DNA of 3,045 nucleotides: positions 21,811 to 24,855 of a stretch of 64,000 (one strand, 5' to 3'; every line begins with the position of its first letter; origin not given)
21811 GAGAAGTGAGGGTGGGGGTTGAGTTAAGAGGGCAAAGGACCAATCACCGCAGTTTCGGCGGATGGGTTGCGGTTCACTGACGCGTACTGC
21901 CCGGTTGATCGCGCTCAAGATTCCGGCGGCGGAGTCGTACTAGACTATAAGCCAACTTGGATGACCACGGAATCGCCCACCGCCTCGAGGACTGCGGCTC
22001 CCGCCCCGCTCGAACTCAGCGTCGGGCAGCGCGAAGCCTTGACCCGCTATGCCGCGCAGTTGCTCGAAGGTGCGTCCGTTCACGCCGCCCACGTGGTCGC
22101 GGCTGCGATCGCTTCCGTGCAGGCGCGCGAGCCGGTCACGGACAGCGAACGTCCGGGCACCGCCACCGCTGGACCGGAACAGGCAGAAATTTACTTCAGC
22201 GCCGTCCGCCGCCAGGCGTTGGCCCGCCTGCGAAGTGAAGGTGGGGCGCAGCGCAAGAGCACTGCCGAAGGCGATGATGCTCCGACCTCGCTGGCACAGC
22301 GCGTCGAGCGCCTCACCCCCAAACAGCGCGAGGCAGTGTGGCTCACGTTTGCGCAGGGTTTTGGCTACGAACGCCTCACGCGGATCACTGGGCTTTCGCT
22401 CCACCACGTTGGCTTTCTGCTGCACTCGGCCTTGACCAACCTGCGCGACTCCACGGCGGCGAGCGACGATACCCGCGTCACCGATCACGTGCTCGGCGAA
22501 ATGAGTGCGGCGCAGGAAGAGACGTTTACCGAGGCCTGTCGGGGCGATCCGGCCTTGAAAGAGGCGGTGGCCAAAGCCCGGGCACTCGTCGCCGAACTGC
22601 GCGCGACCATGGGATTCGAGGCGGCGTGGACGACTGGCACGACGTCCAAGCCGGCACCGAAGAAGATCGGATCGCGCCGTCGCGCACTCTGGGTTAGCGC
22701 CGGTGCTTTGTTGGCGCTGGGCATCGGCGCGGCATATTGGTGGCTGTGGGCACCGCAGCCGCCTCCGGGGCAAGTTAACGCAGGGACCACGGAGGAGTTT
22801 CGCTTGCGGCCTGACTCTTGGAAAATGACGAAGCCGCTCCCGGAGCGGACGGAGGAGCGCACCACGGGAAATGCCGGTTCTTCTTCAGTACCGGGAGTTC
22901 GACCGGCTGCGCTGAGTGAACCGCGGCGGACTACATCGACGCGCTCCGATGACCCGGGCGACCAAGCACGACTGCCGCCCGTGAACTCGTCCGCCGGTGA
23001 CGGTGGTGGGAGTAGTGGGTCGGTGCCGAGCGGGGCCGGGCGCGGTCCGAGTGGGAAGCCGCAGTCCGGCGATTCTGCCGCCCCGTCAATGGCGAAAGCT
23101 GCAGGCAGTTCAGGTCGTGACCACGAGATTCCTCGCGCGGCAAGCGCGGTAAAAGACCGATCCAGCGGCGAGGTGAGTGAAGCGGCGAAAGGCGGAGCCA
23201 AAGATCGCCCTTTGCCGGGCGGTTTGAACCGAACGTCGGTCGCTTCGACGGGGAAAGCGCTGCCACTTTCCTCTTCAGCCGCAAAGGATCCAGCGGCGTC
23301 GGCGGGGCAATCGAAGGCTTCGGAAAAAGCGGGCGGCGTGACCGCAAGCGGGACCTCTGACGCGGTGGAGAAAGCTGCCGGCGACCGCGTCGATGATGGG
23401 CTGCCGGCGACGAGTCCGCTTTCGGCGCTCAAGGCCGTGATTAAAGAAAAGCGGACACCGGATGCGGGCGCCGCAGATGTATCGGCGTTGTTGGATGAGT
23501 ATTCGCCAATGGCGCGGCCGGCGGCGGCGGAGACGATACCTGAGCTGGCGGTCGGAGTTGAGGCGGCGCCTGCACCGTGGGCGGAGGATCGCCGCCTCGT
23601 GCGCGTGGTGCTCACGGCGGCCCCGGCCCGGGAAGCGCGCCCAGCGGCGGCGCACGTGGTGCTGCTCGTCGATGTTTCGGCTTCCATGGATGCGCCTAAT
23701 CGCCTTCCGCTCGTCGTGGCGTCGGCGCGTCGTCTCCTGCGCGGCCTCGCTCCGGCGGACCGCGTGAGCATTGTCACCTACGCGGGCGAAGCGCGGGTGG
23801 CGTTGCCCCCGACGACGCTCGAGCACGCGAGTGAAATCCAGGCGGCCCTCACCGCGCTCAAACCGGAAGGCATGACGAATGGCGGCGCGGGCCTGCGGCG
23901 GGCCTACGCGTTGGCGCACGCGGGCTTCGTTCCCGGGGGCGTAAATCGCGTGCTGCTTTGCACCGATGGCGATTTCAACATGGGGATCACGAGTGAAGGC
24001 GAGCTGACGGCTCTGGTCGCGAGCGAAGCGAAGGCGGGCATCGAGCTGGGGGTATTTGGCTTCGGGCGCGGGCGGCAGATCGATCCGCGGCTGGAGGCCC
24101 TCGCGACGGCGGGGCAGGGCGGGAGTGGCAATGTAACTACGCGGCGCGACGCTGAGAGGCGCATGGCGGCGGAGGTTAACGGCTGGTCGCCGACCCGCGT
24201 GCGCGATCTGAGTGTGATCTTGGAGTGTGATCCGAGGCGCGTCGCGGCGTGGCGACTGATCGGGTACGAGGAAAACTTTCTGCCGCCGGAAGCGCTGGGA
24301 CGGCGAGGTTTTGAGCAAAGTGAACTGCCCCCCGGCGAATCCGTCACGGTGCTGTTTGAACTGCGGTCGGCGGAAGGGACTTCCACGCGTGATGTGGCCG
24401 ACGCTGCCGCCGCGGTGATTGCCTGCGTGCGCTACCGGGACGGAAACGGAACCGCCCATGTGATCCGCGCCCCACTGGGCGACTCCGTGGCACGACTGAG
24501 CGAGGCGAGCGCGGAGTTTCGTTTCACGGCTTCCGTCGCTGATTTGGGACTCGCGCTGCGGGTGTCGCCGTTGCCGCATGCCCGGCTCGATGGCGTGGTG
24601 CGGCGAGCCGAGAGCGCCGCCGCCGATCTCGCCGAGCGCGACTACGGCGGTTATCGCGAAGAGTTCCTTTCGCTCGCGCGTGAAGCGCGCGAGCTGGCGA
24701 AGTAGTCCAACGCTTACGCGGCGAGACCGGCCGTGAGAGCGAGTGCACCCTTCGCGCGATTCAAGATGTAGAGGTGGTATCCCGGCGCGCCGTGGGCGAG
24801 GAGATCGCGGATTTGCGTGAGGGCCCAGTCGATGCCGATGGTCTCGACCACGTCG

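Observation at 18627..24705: Tandem ECF sigma / anti-sigma-vWA module whose second copy is a single sigma-like/anti-sigma/TM/vWA polypeptide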

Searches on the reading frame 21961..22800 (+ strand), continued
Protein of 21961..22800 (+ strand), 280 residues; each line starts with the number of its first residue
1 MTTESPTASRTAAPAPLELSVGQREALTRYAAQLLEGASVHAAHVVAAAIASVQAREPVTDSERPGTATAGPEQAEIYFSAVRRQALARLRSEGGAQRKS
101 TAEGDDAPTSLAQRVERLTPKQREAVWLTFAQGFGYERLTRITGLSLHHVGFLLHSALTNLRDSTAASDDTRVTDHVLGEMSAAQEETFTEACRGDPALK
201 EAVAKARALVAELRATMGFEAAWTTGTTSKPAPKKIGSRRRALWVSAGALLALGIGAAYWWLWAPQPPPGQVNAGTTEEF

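Call 45: find_encoding_contigs(protein=P0036, flank=8000, max_places=1)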
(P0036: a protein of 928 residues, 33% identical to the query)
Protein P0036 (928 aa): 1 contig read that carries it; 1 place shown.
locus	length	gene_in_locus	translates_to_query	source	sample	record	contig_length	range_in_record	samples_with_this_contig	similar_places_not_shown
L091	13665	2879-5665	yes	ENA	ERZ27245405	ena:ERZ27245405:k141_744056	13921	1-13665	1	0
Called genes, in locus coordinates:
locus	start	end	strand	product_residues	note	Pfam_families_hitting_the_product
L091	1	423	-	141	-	?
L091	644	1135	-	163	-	-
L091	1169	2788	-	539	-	PF00496:SBP_bac_5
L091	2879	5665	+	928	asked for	PF04545:Sigma70_r4 (weak), PF08281:Sigma70_r4_2, PF12450:vWF_A, PF00092:VWA, PF13519:VWA_2, PF12034:YfbK_C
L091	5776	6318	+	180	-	PF04542:Sigma70_r2, PF08281:Sigma70_r4_2, PF04545:Sigma70_r4 (weak)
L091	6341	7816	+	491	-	PF12450:vWF_A, PF12034:YfbK_C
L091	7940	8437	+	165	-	PF04074:DUF386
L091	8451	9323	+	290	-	PF04378:RsmJ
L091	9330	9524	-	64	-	-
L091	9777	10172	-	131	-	PF00011:HSP20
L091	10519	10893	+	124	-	PF03819:MazG (faint), PF12643:MazG-like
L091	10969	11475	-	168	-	PF16798:DUF5069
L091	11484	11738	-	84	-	-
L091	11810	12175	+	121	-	-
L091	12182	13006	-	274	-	PF00749:tRNA-synt_1c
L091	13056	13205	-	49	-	-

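Call 60: list_cluster_members(proteins=[P0004, P0007, P0010, P0012, P0019, P0026, P0030, P0036, P0023, P0125])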
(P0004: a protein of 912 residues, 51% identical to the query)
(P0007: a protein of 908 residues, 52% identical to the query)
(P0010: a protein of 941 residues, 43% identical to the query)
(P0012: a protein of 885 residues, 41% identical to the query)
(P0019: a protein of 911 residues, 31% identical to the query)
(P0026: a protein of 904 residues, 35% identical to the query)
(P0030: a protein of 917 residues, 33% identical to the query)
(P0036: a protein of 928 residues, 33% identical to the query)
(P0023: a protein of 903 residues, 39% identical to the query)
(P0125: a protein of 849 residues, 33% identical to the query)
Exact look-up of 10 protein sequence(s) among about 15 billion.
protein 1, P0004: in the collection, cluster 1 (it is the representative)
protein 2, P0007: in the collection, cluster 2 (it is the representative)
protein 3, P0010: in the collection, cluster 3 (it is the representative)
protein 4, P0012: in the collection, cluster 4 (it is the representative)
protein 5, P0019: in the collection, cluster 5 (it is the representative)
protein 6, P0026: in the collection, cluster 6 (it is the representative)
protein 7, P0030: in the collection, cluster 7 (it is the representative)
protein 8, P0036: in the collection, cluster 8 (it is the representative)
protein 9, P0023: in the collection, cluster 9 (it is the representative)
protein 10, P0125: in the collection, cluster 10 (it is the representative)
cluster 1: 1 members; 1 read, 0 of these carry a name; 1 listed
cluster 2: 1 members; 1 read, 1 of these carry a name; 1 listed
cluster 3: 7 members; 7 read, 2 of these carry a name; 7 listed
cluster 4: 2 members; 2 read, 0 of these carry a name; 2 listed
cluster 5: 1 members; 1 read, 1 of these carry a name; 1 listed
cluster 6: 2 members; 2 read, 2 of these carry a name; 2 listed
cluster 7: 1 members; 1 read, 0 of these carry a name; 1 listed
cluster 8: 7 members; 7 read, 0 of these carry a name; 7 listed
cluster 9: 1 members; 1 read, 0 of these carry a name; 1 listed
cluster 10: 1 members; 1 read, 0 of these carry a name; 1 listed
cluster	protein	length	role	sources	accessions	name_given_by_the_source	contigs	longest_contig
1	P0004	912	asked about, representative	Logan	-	-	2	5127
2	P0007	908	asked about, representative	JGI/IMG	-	Mg-chelatase subunit ChlD/DNA-directed RNA polymerase specialized sigma24 family protein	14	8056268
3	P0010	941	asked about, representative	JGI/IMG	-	uncharacterized protein YegL/DNA-binding CsgD family transcriptional regulator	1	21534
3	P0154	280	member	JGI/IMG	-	Ca-activated chloride channel family protein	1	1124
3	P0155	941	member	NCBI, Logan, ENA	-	-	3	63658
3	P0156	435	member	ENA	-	-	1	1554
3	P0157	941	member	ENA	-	-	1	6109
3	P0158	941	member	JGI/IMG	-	-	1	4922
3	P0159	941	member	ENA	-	-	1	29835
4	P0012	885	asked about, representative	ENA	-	-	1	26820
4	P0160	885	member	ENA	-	-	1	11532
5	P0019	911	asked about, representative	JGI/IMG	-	Ca-activated chloride channel family protein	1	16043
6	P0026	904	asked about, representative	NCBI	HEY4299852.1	MAG TPA: von Willebrand factor type A domain-containing protein [Candidatus Didemnitutus ...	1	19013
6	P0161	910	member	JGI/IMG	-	Mg-chelatase subunit ChlD/DNA-directed RNA polymerase specialized sigma24 family protein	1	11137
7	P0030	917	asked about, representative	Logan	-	-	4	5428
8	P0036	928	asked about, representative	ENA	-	-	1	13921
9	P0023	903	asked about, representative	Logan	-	-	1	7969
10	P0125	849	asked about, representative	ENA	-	-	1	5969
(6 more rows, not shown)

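Call 62: search_protein_families(library=ncbifam, alignment_id=A3, max_evalue=0.01)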
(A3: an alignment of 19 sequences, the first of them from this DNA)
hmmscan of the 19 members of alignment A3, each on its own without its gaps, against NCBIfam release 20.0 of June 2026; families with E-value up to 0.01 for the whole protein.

A. member 1, seq(271 aa): 9 families
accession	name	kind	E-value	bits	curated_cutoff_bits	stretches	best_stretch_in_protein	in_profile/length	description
TIGR02983.1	SigE-fam_strep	subfamily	2.7e-05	24.1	141.55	1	23-166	15-159/162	SigE family RNA polymerase sigma factor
TIGR02952.1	Sig70_famx2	equivalog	8.4e-05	22.5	206.45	1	101-162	106-167/170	ECF subfamily RNA polymerase sigma factor, BldN family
NF004113.0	PRK05602.1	equivalog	0.00029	20.5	208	1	99-170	135-206/211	RNA polymerase sigma factor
NF006623.1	PRK09191.1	subfamily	0.0005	19.9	240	1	88-167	60-138/258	PhyR family response regulator anti-anti-sigma factor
TIGR02950.1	SigM_subfam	subfamily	0.0028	17.5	147.95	1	109-163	102-156/159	RNA polymerase sigma factor, SigM family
NF007228.0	PRK09646.1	subfamily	0.0037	16.9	226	0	109-164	134-189/194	ECF RNA polymerase sigma factor SigK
NF009169.0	PRK12516.1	equivalog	0.0043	16.5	321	0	114-150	113-149/188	RNA polymerase sigma factor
TIGR02937.1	sigma70-ECF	superfamily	0.0062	16.2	42.9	1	110-163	110-163/165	sigma-70 family RNA polymerase sigma factor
NF009198.0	PRK12546.1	equivalog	0.009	15.7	270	0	99-152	95-148/188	RNA polymerase sigma factor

B. families by the number of members that match (of 19 scanned): 72 families (the first 25 are shown)
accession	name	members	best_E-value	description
TIGR02952.1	Sig70_famx2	19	2.6e-12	ECF subfamily RNA polymerase sigma factor, BldN family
TIGR02937.1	sigma70-ECF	18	1.8e-13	sigma-70 family RNA polymerase sigma factor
TIGR02983.1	SigE-fam_strep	17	6.2e-12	SigE family RNA polymerase sigma factor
NF058625.1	sigma_PG0214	16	1.2e-11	GFO_1088 family ECF-type sigma factor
NF009166.1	PRK12513.1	16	7.2e-10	RNA polymerase sigma factor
TIGR02984.1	Sig-70_plancto1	15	7.3e-08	RNA polymerase sigma-70 factor, Planctomycetaceae-specific subfamily 1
TIGR02957.1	SigX4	14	1.1e-05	RNA polymerase sigma-70 factor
NF006623.1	PRK09191.1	14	1.6e-05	PhyR family response regulator anti-anti-sigma factor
TIGR02985.1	Sig70_bacteroi1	13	2.2e-10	RNA polymerase sigma-70 factor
NF007230.0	PRK09648.1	13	9.7e-07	RNA polymerase sigma factor ShbA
TIGR02989.1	Sig-70_gvs1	12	4.6e-07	RNA polymerase sigma-70 factor, Rhodopirellula/Verrucomicrobium family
NF004113.0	PRK05602.1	12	1.2e-06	RNA polymerase sigma factor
NF009195.0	PRK12543.1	12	1.4e-05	RNA polymerase sigma factor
TIGR02950.1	SigM_subfam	11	3.3e-05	RNA polymerase sigma factor, SigM family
TIGR02980.1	SigBFG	11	0.00044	SigB/SigF/SigG family RNA polymerase sigma factor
NF052375.1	antisigma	10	1.6e-08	anti-sigma factor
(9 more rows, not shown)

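Call 64: search_solved_structures(query=A3, max_evalue=0.01, show_alignments=2)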
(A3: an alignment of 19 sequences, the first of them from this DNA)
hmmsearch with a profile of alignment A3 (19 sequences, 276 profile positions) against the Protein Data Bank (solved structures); distinct sequences matched with E-value up to 0.01: 14.
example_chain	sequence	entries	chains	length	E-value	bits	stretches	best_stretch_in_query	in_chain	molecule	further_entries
6dv9_F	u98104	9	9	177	2.1e-09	40.5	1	10-163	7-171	ECF RNA polymerase sigma factor SigL | RNA polymerase sigma factor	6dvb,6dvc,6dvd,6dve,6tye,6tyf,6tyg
2lfw_A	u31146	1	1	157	1.3e-08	37.9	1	28-164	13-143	PhyR sigma-like domain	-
9cb6_A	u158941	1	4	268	6.3e-08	35.7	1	19-165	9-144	Response regulator receiver protein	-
6dxo_A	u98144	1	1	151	7.7e-07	32.1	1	104-162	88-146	RNA polymerase ECF-subfamily sigma factor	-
3vep_D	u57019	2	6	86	8.1e-07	32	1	95-165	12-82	Probable RNA polymerase sigma-D factor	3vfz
5uxx_A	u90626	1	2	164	1.5e-06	31.2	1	28-159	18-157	RNA polymerase sigma factor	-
2q1z_A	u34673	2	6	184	1.4e-05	28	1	41-162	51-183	RpoE, ECF SigE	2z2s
9by5_A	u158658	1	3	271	4.8e-05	26.2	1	97-160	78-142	Response regulator receiver protein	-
8jzt_A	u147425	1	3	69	8.4e-05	25.4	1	97-162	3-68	RNA polymerase sigma factor SigF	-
8vd6_A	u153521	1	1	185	0.00029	23.7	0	130-151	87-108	CAP REPEAT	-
1rp3_A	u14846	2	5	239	0.0019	21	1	35-161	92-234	RNA polymerase sigma factor SIGMA-28 (FliA) | RNA polymerase sigma factor FliA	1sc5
7qh5_A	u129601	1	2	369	0.0046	19.7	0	15-168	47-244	RNA polymerase sigma factor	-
7f0r_F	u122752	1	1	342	0.0072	19.1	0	100-166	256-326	RNA polymerase sigma factor RpoS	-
7vf9_F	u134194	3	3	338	0.0076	19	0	100-166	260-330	RNA polymerase sigma factor RpoS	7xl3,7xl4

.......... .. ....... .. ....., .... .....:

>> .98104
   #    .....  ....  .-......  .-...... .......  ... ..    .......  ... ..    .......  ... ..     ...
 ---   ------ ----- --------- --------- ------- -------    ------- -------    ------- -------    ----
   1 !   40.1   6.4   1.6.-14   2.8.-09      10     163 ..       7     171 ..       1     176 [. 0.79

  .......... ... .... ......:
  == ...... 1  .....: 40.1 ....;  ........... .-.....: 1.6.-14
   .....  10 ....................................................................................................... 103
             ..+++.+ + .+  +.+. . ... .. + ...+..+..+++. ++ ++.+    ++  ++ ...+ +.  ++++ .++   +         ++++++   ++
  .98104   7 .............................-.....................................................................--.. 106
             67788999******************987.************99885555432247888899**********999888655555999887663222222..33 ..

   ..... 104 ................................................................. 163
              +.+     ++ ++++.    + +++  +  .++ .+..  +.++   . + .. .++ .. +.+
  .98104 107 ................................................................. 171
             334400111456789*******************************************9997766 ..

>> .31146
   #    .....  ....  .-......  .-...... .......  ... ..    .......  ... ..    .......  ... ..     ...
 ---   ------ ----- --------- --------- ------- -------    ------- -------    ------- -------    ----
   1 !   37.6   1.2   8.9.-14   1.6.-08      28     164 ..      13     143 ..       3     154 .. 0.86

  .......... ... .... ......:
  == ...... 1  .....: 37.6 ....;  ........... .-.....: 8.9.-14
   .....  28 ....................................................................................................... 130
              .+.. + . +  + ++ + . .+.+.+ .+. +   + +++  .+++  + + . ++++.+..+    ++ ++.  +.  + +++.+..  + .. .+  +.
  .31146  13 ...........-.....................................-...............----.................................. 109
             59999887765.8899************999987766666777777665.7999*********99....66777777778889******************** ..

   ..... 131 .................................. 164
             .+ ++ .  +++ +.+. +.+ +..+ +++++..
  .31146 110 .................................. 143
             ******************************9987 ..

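Call 68: find_related_loci(query=A3, collection=metagenome_contigs, flank=7000)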
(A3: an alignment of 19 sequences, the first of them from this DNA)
Query A3 (271 aa) in metagenome_contigs; peptide patterns used: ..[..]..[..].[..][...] (x = any residue, [..] = any of these).
600 stretches matched a pattern (row limit reached: there are more); 5 encode a relative of the query (tblastn E <= 1e-3); 5 distinct loci.
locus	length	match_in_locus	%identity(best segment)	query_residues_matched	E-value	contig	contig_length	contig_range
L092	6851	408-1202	29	23-261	4e-22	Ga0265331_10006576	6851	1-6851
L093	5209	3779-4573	29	23-261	4e-22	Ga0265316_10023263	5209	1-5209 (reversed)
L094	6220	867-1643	29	26-262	2e-20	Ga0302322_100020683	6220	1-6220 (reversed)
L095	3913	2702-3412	29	26-246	1e-17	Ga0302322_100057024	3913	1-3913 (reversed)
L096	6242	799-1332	34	27-190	2e-14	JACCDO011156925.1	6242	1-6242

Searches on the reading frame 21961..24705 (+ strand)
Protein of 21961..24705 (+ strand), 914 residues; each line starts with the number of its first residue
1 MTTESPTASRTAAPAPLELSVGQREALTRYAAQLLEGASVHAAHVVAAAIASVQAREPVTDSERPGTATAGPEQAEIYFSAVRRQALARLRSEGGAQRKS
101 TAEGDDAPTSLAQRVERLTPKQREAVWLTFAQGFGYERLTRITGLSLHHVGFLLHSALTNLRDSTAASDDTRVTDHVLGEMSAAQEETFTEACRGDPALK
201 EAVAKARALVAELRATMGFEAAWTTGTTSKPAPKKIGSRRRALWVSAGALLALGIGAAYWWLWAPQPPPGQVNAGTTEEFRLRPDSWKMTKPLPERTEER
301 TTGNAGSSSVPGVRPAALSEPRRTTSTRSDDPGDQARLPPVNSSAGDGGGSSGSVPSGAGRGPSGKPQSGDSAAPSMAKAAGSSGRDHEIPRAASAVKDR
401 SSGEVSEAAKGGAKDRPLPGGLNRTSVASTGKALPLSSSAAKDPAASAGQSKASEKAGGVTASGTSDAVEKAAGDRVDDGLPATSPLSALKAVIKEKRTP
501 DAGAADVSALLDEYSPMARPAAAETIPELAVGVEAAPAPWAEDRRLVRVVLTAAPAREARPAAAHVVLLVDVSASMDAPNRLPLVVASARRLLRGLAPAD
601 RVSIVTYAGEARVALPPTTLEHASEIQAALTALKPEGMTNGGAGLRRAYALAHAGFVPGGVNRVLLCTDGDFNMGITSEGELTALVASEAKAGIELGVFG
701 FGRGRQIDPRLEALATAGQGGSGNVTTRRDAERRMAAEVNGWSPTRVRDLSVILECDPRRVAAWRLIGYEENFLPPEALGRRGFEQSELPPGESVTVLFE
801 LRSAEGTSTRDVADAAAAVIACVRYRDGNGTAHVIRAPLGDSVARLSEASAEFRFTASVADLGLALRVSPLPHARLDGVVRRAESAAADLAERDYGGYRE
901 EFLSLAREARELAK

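Call 3: search_protein_families(library=pfam, proteins=[window:21961-24705:+], max_evalue=0.1)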
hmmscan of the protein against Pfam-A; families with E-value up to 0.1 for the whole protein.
window:21961-24705:+ (914 aa): 7 families
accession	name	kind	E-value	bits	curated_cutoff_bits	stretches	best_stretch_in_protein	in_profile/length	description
PF12034.13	YfbK_C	-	1.1e-15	58.7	25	1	748-912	8-184/184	Uncharacterized protein YfbK, C-terminal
PF13519.12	VWA_2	-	1.8e-14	54.7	27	1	566-670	1-106/107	von Willebrand factor type A domain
PF00092.34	VWA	-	1e-12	49.1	23.8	1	566-730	2-164/174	von Willebrand factor type A domain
PF13768.12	VWA_3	-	1.3e-06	29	27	1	565-720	2-151/155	von Willebrand factor type A domain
PF08281.18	Sigma70_r4_2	-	1.8e-05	24.8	25.7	1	111-159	4-52/54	Sigma-70, region 4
PF04545.22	Sigma70_r4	-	0.0039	17.1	24.1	1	116-162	3-49/50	Sigma-70, region 4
PF14310.12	Fn3-like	-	0.044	14.4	25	0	782-809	22-48/71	Fibronectin type III-like domain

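Call 4: search_protein_families(library=ncbifam, proteins=[window:21961-24705:+], max_evalue=0.1)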
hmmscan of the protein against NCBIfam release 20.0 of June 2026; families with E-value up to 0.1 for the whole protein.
window:21961-24705:+ (914 aa): 15 families
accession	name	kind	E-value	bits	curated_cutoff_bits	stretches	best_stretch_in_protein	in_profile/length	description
TIGR02442.1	Cob-chelat-sub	hypoth_equivalog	3.4e-10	39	779.45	1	556-681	465-591/641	putative cobaltochelatase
NF010238.0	PRK13685.1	subfamily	2.5e-09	36.7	432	1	552-702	83-245/335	hypothetical protein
TIGR02983.1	SigE-fam_strep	subfamily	0.00018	21.4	141.55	1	24-166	16-159/162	SigE family RNA polymerase sigma factor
TIGR02952.1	Sig70_famx2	equivalog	0.00051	20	206.45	1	102-162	107-167/170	ECF subfamily RNA polymerase sigma factor, BldN family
NF004113.0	PRK05602.1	equivalog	0.0019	17.8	208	1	99-170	135-206/211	RNA polymerase sigma factor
NF006623.1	PRK09191.1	subfamily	0.0042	16.9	240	1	90-167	62-138/258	PhyR family response regulator anti-anti-sigma factor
TIGR02950.1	SigM_subfam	subfamily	0.016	15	147.95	1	109-163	102-156/159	RNA polymerase sigma factor, SigM family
TIGR03788.1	marine_srt_targ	equivalog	0.018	13.4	551.65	1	554-686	262-391/629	marine proteobacterial sortase target protein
NF007228.0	PRK09646.1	subfamily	0.03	14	226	1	109-164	134-189/194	ECF RNA polymerase sigma factor SigK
TIGR02937.1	sigma70-ECF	superfamily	0.031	13.9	42.9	1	110-163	110-163/165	sigma-70 family RNA polymerase sigma factor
NF009169.0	PRK12516.1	equivalog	0.049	13.1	321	0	114-149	113-148/188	RNA polymerase sigma factor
NF058625.1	sigma_PG0214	equivalog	0.054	13.2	130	0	96-166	92-162/170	GFO_1088 family ECF-type sigma factor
TIGR02984.1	Sig-70_plancto1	subfamily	0.059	12.9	183.75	0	107-164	130-187/189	RNA polymerase sigma-70 factor, Planctomycetaceae-specific subfamily 1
NF007229.0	PRK09647.1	equivalog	0.092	12.1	265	0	110-174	147-211/220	RNA polymerase sigma factor SigE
NF009166.1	PRK12513.1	equivalog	0.096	12.4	206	0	82-168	103-189/193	RNA polymerase sigma factor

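Call 25: find_encoding_contigs(protein=window:21961-24705:+, flank=3000, max_places=3)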
Protein window:21961-24705:+ (914 aa): no gene with exactly this product is on record in the collection.
